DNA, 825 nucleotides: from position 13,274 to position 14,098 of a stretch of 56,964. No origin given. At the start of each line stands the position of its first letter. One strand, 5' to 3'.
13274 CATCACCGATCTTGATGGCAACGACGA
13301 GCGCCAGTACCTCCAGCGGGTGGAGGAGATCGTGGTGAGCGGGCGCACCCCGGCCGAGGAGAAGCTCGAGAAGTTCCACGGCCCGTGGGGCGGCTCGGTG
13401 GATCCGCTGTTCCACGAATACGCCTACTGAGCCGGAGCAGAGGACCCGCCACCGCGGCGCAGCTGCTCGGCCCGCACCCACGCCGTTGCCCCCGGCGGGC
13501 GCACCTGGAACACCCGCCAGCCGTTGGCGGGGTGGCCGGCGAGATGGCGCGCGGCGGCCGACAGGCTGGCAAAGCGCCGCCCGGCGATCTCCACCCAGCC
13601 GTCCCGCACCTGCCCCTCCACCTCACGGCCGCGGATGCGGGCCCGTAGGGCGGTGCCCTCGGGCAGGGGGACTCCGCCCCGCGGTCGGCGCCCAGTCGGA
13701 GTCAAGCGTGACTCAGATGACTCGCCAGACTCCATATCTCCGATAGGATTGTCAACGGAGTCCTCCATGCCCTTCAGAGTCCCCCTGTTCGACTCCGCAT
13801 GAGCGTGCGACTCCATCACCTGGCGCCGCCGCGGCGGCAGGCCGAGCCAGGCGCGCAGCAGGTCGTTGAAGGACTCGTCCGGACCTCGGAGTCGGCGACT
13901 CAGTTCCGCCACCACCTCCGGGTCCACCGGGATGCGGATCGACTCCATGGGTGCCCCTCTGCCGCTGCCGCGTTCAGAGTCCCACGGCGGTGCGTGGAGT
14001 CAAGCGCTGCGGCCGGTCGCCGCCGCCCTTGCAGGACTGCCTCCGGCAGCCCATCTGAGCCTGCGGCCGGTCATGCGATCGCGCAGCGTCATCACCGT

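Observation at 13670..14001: Extreme local pile-up of CcrM-type GANTC sites (15 in 332 bp) over a small gene and its promoter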

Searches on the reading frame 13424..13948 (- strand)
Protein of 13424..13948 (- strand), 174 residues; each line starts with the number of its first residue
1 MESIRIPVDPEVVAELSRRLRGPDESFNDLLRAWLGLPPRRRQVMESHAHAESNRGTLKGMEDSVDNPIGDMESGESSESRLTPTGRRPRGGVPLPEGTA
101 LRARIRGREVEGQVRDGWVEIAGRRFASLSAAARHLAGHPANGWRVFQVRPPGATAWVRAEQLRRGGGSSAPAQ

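Call 6: search_protein_families(library=pfam, proteins=[window:13424-13948:-], max_evalue=1)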
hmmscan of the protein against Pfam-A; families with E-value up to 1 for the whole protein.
window:13424-13948:- (174 aa): 3 families
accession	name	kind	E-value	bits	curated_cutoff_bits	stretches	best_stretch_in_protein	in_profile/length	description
PF11149.13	DUF2924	-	6.5e-07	30.2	31.2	1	87-149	72-134/135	Protein of unknown function (DUF2924)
PF14267.11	DUF4357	-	0.0077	16.6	38.4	1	125-145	24-44/54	Domain of unknown function (DUF4357)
PF18755.6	RAMA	-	0.0088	16.4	35.2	1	101-149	36-88/107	Restriction Enzyme Adenine Methylase Associated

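Call 7: search_protein_families(library=ncbifam, proteins=[window:13424-13948:-], max_evalue=1)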
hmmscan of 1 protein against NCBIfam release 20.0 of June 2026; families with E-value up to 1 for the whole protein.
window:13424-13948:- (174 aa): 0 families

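Call 8: find_homologous_proteins(query=window:13424-13948:-, max_evalue=0.001)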
Query window:13424-13948:- (174 aa): 8 proteins with E <= 0.001 among 889 candidates.
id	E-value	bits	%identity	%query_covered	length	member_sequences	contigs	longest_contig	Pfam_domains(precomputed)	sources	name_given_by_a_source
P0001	5.4e-107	373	99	100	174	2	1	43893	PF11149.14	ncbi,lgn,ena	-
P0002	1.8e-95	336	93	100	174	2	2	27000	PF11149.14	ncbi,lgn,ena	-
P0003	1.9e-80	287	81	100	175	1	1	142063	PF11149.14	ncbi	-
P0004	3.8e-48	182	58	95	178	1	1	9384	PF11149.14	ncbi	-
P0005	1.2e-47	180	57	96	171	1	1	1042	PF11149.14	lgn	-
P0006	9.1e-47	177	57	98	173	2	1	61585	PF11149.14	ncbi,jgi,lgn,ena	-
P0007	1.2e-39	154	56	94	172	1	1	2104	PF11149.14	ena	-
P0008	6.0e-36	142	50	94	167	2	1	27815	PF11149.14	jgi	-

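Call 10: find_related_loci(query=window:13424-13948:-, collection=genome_contigs, flank=4000)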
Query window:13424-13948:- (174 aa) in genome_contigs; peptide patterns used: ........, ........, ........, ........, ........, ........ (x = any residue, [..] = any of these).
233 stretches matched a pattern, but none encodes a relative of the query by tblastn (E <= 1e-3).

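Call 11: find_encoding_contigs(protein=P0003, flank=5000, max_places=2)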
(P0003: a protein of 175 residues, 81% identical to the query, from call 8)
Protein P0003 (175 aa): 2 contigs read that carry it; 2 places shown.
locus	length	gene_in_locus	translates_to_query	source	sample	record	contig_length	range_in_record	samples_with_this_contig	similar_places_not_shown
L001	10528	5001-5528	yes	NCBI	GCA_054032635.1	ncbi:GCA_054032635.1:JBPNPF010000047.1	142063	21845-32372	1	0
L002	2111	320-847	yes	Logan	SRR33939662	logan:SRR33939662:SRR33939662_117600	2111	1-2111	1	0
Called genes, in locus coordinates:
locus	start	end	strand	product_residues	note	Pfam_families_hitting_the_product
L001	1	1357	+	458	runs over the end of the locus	PF00202:Aminotran_3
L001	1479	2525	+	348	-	PF01212:Beta_elim_lyase, PF01041:DegT_DnrJ_EryC1 (faint)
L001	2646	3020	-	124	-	PF06155:GBBH-like_N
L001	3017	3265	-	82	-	PF03966:Trm112p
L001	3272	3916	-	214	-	PF02190:LON_substr_bdg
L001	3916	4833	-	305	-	PF00085:Thioredoxin, PF13098:Thioredoxin_2, PF13905:Thioredoxin_8 (weak), PF13428:TPR_14 (faint), PF14559:TPR_19, PF14561:TPR_20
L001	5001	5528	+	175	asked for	PF11149:DUF2924 (weak)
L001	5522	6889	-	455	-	PF04107:GCS2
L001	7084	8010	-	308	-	PF02826:2-Hacid_dh_C, PF03446:NAD_binding_2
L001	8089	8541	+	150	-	PF00903:Glyoxalase, PF18029:Glyoxalase_6 (weak)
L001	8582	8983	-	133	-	PF05071:NDUFA12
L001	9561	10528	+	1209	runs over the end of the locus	PF08471:Ribonuc_red_2_N, PF02867:Ribonuc_red_lgC, PF12637:TSCPD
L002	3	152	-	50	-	?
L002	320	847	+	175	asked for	PF11149:DUF2924 (weak)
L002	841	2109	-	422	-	?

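Call 12: find_encoding_contigs(protein=P0006, flank=5000, max_places=2)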
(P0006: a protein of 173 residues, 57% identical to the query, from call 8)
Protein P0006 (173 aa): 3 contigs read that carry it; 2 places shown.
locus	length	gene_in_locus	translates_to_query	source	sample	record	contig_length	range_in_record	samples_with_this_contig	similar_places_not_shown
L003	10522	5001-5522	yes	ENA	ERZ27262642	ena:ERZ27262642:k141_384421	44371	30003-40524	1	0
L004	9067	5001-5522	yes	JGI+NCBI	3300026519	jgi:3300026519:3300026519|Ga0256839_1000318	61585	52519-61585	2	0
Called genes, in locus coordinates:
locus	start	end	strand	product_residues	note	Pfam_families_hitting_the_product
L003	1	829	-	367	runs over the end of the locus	PF00005:ABC_tran, PF13304:AAA_21 (faint), PF08402:TOBE_2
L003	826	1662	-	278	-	PF00528:BPD_transp_1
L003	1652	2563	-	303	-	PF00528:BPD_transp_1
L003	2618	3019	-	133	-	PF06155:GBBH-like_N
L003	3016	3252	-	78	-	PF03966:Trm112p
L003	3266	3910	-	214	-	PF02190:LON_substr_bdg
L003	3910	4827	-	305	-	PF00085:Thioredoxin, PF13098:Thioredoxin_2, PF13899:Thioredoxin_7 (faint), PF13428:TPR_14 (faint), PF14559:TPR_19, PF23914:TPR_CcmH_CycH (weak), PF14561:TPR_20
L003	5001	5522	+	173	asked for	PF11149:DUF2924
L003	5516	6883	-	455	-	PF04107:GCS2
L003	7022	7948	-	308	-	PF02826:2-Hacid_dh_C, PF03446:NAD_binding_2 (weak)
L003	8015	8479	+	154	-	PF00903:Glyoxalase, PF18029:Glyoxalase_6 (weak)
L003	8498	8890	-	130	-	PF05071:NDUFA12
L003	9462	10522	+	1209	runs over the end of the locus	PF08471:Ribonuc_red_2_N, PF02867:Ribonuc_red_lgC, PF12637:TSCPD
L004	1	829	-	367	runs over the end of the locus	PF00005:ABC_tran, PF13304:AAA_21 (faint), PF08402:TOBE_2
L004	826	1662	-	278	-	PF00528:BPD_transp_1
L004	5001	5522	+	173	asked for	PF11149:DUF2924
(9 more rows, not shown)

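Call 13: find_encoding_contigs(protein=P0008, flank=5000, max_places=2)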
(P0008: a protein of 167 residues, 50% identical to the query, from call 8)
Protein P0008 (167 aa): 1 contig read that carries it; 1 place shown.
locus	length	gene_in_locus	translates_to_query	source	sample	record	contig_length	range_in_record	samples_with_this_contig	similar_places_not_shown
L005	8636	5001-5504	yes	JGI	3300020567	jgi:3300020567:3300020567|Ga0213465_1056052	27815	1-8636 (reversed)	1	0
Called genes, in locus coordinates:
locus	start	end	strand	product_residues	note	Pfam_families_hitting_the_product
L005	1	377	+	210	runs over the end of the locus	-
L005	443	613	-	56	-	-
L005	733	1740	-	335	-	PF01244:Peptidase_M19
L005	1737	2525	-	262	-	PF03328:HpcH_HpaI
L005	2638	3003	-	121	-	PF06155:GBBH-like_N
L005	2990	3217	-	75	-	PF03966:Trm112p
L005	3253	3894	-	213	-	PF02190:LON_substr_bdg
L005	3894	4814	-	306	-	PF00085:Thioredoxin, PF13098:Thioredoxin_2, PF07719:TPR_2 (faint), PF13428:TPR_14 (faint), PF13432:TPR_16 (weak), PF14559:TPR_19, PF14561:TPR_20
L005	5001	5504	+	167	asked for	PF11149:DUF2924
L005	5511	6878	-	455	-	PF04107:GCS2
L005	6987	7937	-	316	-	PF02826:2-Hacid_dh_C, PF03446:NAD_binding_2 (weak)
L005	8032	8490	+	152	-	PF00903:Glyoxalase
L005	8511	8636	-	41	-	?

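Call 14: find_encoding_contigs(protein=P0004, flank=5000, max_places=2)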
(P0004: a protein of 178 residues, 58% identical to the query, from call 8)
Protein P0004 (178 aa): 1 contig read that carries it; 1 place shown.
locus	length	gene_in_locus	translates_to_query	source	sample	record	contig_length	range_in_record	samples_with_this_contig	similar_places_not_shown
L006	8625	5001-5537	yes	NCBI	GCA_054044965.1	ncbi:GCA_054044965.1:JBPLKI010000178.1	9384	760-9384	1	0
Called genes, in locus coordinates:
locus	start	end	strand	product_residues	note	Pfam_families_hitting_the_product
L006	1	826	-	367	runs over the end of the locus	PF00005:ABC_tran, PF13304:AAA_21 (faint), PF08402:TOBE_2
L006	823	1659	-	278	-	PF00528:BPD_transp_1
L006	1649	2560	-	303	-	PF00528:BPD_transp_1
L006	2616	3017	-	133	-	PF06155:GBBH-like_N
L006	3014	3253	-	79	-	PF03966:Trm112p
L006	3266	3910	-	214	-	PF02190:LON_substr_bdg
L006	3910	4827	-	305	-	PF00085:Thioredoxin, PF13098:Thioredoxin_2 (weak), PF13428:TPR_14 (faint), PF14559:TPR_19, PF23914:TPR_CcmH_CycH (faint), PF13431:TPR_17 (faint), PF14561:TPR_20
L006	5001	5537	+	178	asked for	PF11149:DUF2924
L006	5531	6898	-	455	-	PF04107:GCS2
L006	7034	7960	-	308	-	PF02826:2-Hacid_dh_C, PF03446:NAD_binding_2 (weak)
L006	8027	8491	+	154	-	PF00903:Glyoxalase, PF18029:Glyoxalase_6 (weak)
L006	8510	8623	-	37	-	?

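Call 16: find_related_loci(query=A1, collection=genome_contigs, flank=3000)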
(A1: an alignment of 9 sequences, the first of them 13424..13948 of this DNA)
Query A1 (174 aa) in genome_contigs; peptide patterns used: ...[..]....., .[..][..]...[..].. (x = any residue, [..] = any of these).
105 stretches matched a pattern; 2 encode a relative of the query (tblastn E <= 1e-3); 2 distinct loci.
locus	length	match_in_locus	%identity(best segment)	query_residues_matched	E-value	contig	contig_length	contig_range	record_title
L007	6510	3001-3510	57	1-171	6e-52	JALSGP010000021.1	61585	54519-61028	MAG: Alphaproteobacteria bacterium isolate 354-166_maxbin2_scaf2bin.106 354-166_scaffold_346_c1, whole genome shotgun se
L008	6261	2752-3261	51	1-164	2e-41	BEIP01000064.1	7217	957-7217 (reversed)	Bacterium HR39 DNA, contig: NODE_3195_64, isolate: HRbin39, whole genome shotgun sequence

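Call 18: search_solved_structures(query=A1, max_evalue=10, show_alignments=3)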
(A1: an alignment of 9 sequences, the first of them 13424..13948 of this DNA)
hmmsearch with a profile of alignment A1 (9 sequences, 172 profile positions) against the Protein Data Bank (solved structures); distinct sequences matched with E-value up to 10: 2.
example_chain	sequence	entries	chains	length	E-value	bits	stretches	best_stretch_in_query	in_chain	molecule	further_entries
8aca_A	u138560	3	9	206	0.36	13.9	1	45-136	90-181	DR_0644, only-Cu Superoxide Dismutase | Superoxide Dismutase (only-Cu)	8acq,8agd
5gm6_F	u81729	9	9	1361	3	10.9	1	22-76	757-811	Pre-mRNA-splicing factor RSE1 | RSE1 isoform 1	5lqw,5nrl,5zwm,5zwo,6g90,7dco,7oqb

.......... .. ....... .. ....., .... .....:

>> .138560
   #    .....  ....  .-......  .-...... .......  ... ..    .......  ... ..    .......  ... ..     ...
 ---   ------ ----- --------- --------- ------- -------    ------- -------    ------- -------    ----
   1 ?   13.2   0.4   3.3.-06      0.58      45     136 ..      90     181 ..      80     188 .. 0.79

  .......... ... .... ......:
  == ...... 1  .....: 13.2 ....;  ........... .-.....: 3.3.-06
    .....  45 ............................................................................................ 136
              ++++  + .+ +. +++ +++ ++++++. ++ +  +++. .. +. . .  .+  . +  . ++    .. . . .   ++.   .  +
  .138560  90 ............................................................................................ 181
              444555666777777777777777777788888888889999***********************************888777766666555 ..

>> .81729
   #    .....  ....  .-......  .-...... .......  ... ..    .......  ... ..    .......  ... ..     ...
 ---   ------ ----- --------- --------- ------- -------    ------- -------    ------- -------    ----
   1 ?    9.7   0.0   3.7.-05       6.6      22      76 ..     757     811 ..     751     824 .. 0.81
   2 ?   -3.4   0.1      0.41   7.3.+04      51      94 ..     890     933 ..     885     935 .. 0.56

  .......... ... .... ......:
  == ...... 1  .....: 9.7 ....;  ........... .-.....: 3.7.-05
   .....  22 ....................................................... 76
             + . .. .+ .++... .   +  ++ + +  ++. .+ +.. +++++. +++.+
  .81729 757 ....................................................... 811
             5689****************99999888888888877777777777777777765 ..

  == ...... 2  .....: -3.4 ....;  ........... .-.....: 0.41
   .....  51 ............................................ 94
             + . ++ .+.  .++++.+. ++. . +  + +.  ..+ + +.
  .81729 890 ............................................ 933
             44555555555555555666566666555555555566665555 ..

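Call 19: find_homologous_proteins(query=A1, max_evalue=0.01)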
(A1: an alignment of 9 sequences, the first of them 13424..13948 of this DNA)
Query A1 (9 sequences) (174 aa, profile of the alignment): 16 proteins with E <= 0.01 among 8000 candidates.
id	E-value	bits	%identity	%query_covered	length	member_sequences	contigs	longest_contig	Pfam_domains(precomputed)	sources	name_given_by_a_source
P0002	4.4e-85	302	93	100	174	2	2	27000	PF11149.14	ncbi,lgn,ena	-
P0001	9.7e-85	301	99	100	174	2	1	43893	PF11149.14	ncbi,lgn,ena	-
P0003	6.3e-83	295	81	100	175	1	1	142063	PF11149.14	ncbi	-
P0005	7.1e-82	291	57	96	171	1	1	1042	PF11149.14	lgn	-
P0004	9.8e-81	288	58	95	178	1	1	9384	PF11149.14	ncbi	-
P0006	1.6e-78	280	57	98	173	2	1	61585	PF11149.14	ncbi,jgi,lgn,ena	-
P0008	1.1e-72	261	50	94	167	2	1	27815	PF11149.14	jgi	-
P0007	9.6e-72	258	56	94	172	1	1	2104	PF11149.14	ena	-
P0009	1.2e-61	225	51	94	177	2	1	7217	PF11149.14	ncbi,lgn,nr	ncbi:hypothetical protein HRbin39_00587 [bacterium HR39]|nr:hypothetical protein HRbin39_00587 [bact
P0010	5.3e-53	197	42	100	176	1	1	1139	PF18755.7,PF11149.14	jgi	-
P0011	5.8e-5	41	31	41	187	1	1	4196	-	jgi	jgi:hypothetical protein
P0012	5.9e-5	41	39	57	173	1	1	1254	PF11149.14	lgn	-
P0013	2.6e-4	39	37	34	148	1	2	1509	PF11149.14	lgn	-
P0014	2.8e-4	39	44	35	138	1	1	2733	PF11149.14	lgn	-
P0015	6.8e-4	37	49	26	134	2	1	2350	PF11149.14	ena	-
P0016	1.6e-3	36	37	46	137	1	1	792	PF11149.14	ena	-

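Call 22: find_encoding_contigs(protein=P0010, flank=5000, max_places=2)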
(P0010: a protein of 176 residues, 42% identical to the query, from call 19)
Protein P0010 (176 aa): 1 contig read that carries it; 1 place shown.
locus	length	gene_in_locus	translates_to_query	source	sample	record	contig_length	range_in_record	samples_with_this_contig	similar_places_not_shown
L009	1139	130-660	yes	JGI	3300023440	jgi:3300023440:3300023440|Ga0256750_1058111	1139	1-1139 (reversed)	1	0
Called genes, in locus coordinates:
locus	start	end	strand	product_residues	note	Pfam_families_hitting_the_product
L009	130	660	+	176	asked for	PF11149:DUF2924, PF18755:RAMA (weak)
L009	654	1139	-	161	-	?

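Call 23: find_encoding_contigs(protein=P0007, flank=5000, max_places=2)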
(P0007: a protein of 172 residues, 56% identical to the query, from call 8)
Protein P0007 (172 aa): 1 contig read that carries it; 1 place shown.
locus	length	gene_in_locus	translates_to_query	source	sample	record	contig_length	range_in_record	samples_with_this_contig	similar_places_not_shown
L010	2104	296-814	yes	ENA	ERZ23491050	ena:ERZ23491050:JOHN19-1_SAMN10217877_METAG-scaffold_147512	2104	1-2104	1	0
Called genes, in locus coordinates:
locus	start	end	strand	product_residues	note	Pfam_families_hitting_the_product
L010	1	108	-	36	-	?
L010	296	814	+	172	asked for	PF11149:DUF2924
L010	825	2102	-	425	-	?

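Call 24: find_encoding_contigs(protein=P0002, flank=5000, max_places=1)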
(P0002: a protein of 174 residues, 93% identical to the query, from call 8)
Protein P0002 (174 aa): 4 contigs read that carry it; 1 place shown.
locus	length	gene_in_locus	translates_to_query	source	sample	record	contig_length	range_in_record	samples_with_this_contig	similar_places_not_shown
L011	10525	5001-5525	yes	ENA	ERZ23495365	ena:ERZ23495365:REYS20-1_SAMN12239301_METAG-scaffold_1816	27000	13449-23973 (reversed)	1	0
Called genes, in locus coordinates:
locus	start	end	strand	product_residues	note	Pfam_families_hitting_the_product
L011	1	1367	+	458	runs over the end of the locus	PF00202:Aminotran_3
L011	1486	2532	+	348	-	PF01212:Beta_elim_lyase, PF01041:DegT_DnrJ_EryC1 (faint)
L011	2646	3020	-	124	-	PF06155:GBBH-like_N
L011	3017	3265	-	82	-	PF03966:Trm112p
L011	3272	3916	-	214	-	PF02190:LON_substr_bdg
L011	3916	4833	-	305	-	PF00085:Thioredoxin, PF13098:Thioredoxin_2, PF13905:Thioredoxin_8 (weak), PF13428:TPR_14 (faint), PF13432:TPR_16 (faint), PF14559:TPR_19, PF14561:TPR_20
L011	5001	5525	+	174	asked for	PF11149:DUF2924 (weak)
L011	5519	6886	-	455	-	PF04107:GCS2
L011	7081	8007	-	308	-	PF02826:2-Hacid_dh_C, PF03446:NAD_binding_2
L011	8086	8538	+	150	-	PF00903:Glyoxalase, PF18029:Glyoxalase_6 (weak)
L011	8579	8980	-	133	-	PF05071:NDUFA12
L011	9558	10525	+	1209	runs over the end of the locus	PF08471:Ribonuc_red_2_N, PF02867:Ribonuc_red_lgC, PF12637:TSCPD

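Call 33: predict_structure(alignment_id=A2)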
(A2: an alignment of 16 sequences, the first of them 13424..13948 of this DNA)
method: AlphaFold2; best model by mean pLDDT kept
length: 174 residues; sequences in the alignment: 16
mean_pLDDT: 69.4   pTM: 0.44
mean pLDDT of the five models: 69.4, 68.0, 67.4, 66.9, 63.8
residues with pLDDT >= 90: 57; 70-90: 43; 50-70: 21; < 50: 53
segments of 3 or more residues with pLDDT < 50: 1-3, 43-85, 168-174
pLDDT, mean of each block of 10 residues (from residue 1): 56 76 70 74 44 35 39 40 50 84 93 93 92 93 93 92 66 40
secondary structure, 60 per line:
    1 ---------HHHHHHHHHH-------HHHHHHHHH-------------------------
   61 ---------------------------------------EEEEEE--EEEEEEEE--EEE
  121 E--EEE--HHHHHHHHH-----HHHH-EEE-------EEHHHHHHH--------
elements in order: H10-19 H27-35 E100-105 E108-115 E118-121 E124-126 H129-137 H143-146 E148-150 H160-166

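Call 37: fold_search(model_id=the predicted structure, library=pdb)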
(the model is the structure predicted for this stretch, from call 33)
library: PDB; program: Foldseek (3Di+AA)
matches with E <= 10: 287; with E <= 0.001: 0
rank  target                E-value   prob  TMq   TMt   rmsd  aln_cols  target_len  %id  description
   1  5tq1_A                2.4e-01  0.25  0.20  0.33  14.7        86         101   22  Phospholipase C gamma-1 C-terminal SH2 domain bound to a phosphopeptide derived from the insulin receptor (released 2017-04-19)
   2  5ks8_D                9.6e-01  0.21  0.14  0.05   8.3        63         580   19  Crystal structure of two-subunit pyruvate carboxylase from Methylobacillus flagellatus (released 2016-10-19)
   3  8adc_A                9.6e-01  0.08  0.13  0.11  11.1        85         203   13  Viral tegument-like DUBs (released 2023-02-15)
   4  7nxe_A                1.0e+00  0.23  0.19  0.16   4.2        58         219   17  Structure of the Phospholipase C gamma 1 tSH2 domain in complex with a phosphorylated KSHV pK15 peptide (released 2021-06-09)
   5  3sd4_A                1.2e+00  0.08  0.13  0.27   7.1        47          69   28  Crystal structure of the first Tudor domain of human PHF20 (released 2011-06-22)
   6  4r3d_A                1.2e+00  0.33  0.17  0.09   3.0        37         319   14  Crystal structure of MERS Coronavirus papain like protease (released 2015-08-19)
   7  1z3k_MODEL_1_A        1.2e+00  0.14  0.18  0.28   4.8        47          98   21  Structural Insight into the Binding Diversity between the Tyr-Phosphorylated Human EphrinBs and Nck2 SH2 Domai (released 2005-03-29)
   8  9io5_I                1.2e+00  0.14  0.12  0.04   5.6        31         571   16  Cryo-EM structure of G1-ATPase dimer from Mycoplasma mobile gliding machinery (released 2025-03-12)
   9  9io5_B                1.5e+00  0.16  0.12  0.04   1.1        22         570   23  Cryo-EM structure of G1-ATPase dimer from Mycoplasma mobile gliding machinery (released 2025-03-12)
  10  9io5_C                1.5e+00  0.15  0.12  0.04   1.2        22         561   23  Cryo-EM structure of G1-ATPase dimer from Mycoplasma mobile gliding machinery (released 2025-03-12)
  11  8adc_B                1.5e+00  0.06  0.13  0.11  11.9        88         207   12  Viral tegument-like DUBs (released 2023-02-15)
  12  9b62_E                1.6e+00  0.01  0.09  0.07  47.3       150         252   13  Human RANBP2/RAN(GTP)/RANGAP1-SUMO1/UBC9/CRM1/RAN(GTP) - composite map and model (released 2024-10-16)
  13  4k44_B                1.7e+00  0.12  0.20  0.31  10.8        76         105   22  Auto-inhibition and phosphorylation-induced activation of PLC-gamma isozymes (released 2013-06-26)
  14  9io5_A                1.7e+00  0.12  0.12  0.04   5.6        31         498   16  Cryo-EM structure of G1-ATPase dimer from Mycoplasma mobile gliding machinery (released 2025-03-12)
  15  9io5_H                1.8e+00  0.12  0.12  0.04   5.6        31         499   16  Cryo-EM structure of G1-ATPase dimer from Mycoplasma mobile gliding machinery (released 2025-03-12)
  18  1xrx_A                1.9e+00  0.54  0.16  0.58   2.0        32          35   31  Crystal structure of a DNA-binding protein (released 2005-05-10)
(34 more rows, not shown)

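Call 70: find_related_loci(query=A5, collection=metagenome_contigs, flank=2000)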
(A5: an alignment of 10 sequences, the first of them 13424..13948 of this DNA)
Query A5 (174 aa) in metagenome_contigs; peptide patterns used: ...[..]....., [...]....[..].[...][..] (x = any residue, [..] = any of these).
152 stretches matched a pattern; 1 encode a relative of the query (tblastn E <= 1e-3); 1 distinct loci.
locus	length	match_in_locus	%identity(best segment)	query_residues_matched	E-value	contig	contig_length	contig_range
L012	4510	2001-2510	57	1-171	3e-52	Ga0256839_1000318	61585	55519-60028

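Call 77: search_dna_similar(query=window:13424-13948:-, collection=plasmids, mode=protein, max_evalue=0.001, max_rows=15)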
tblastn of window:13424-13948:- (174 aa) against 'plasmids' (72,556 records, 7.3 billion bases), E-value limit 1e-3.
Records with a match: 2; places in all: 2; records where one place covers at least 80% of the query: 0.
Best place of each record, by identity: <60% 2.
By first word of the organism name: Rhizobium 1; Azonexus 1.
By predicted mobility (MOB-suite, as given by PLSDB): conjugative 1; non-mobilizable 1.
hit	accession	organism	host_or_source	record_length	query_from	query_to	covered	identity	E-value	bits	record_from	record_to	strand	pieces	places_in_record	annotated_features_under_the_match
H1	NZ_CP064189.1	Rhizobium sp. 007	Onobrychis viciifolia,cell culture,root ...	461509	99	164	38%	37.3%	8e-4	46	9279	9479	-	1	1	DUF2924 domain-containing protein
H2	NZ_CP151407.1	Azonexus hydrophilus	metagenomic assembly,groundwater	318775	99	166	39%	32.4%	5e-5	50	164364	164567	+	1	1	DUF4357 domain-containing protein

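Call 78: search_protein_representatives(alignment_id=A5)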
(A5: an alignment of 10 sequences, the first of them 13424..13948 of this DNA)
Query: 10 sequences, 172 profile positions. Proteins with E-value up to 0.001 (for the whole library): 1818; up to 1e-10: 259; up to 1e-30: 1. The best 150 are listed.
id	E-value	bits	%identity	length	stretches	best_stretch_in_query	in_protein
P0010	1.1e-69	250.0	-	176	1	1-172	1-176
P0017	1.6e-25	106.3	-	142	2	87-166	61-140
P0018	9.0e-23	97.4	-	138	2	89-165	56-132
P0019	1.2e-22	96.9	-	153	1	5-163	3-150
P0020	2.7e-22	95.8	-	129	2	88-163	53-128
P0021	5.4e-22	94.8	-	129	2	89-163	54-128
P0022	1.3e-21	93.6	-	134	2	89-165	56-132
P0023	1.9e-21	93.1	-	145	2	88-168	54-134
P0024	2.8e-21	92.5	-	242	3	89-165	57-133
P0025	4.1e-21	92.0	-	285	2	87-165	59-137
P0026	4.5e-21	91.8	-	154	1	6-163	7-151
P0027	1.3e-20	90.3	-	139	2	80-164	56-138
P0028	1.3e-20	90.3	-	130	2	81-162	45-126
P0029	2.4e-20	89.5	-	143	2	89-162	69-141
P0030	2.6e-20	89.3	-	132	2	86-157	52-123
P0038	8.0e-19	84.5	-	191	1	5-168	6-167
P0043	1.4e-18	83.8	-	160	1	6-165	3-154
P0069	8.0e-17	78.0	-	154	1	6-162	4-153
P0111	9.4e-15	71.3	-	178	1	6-164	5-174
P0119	1.7e-14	70.4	-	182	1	6-169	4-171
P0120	1.9e-14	70.3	-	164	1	5-159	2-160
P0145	8.4e-14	68.2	-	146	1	4-162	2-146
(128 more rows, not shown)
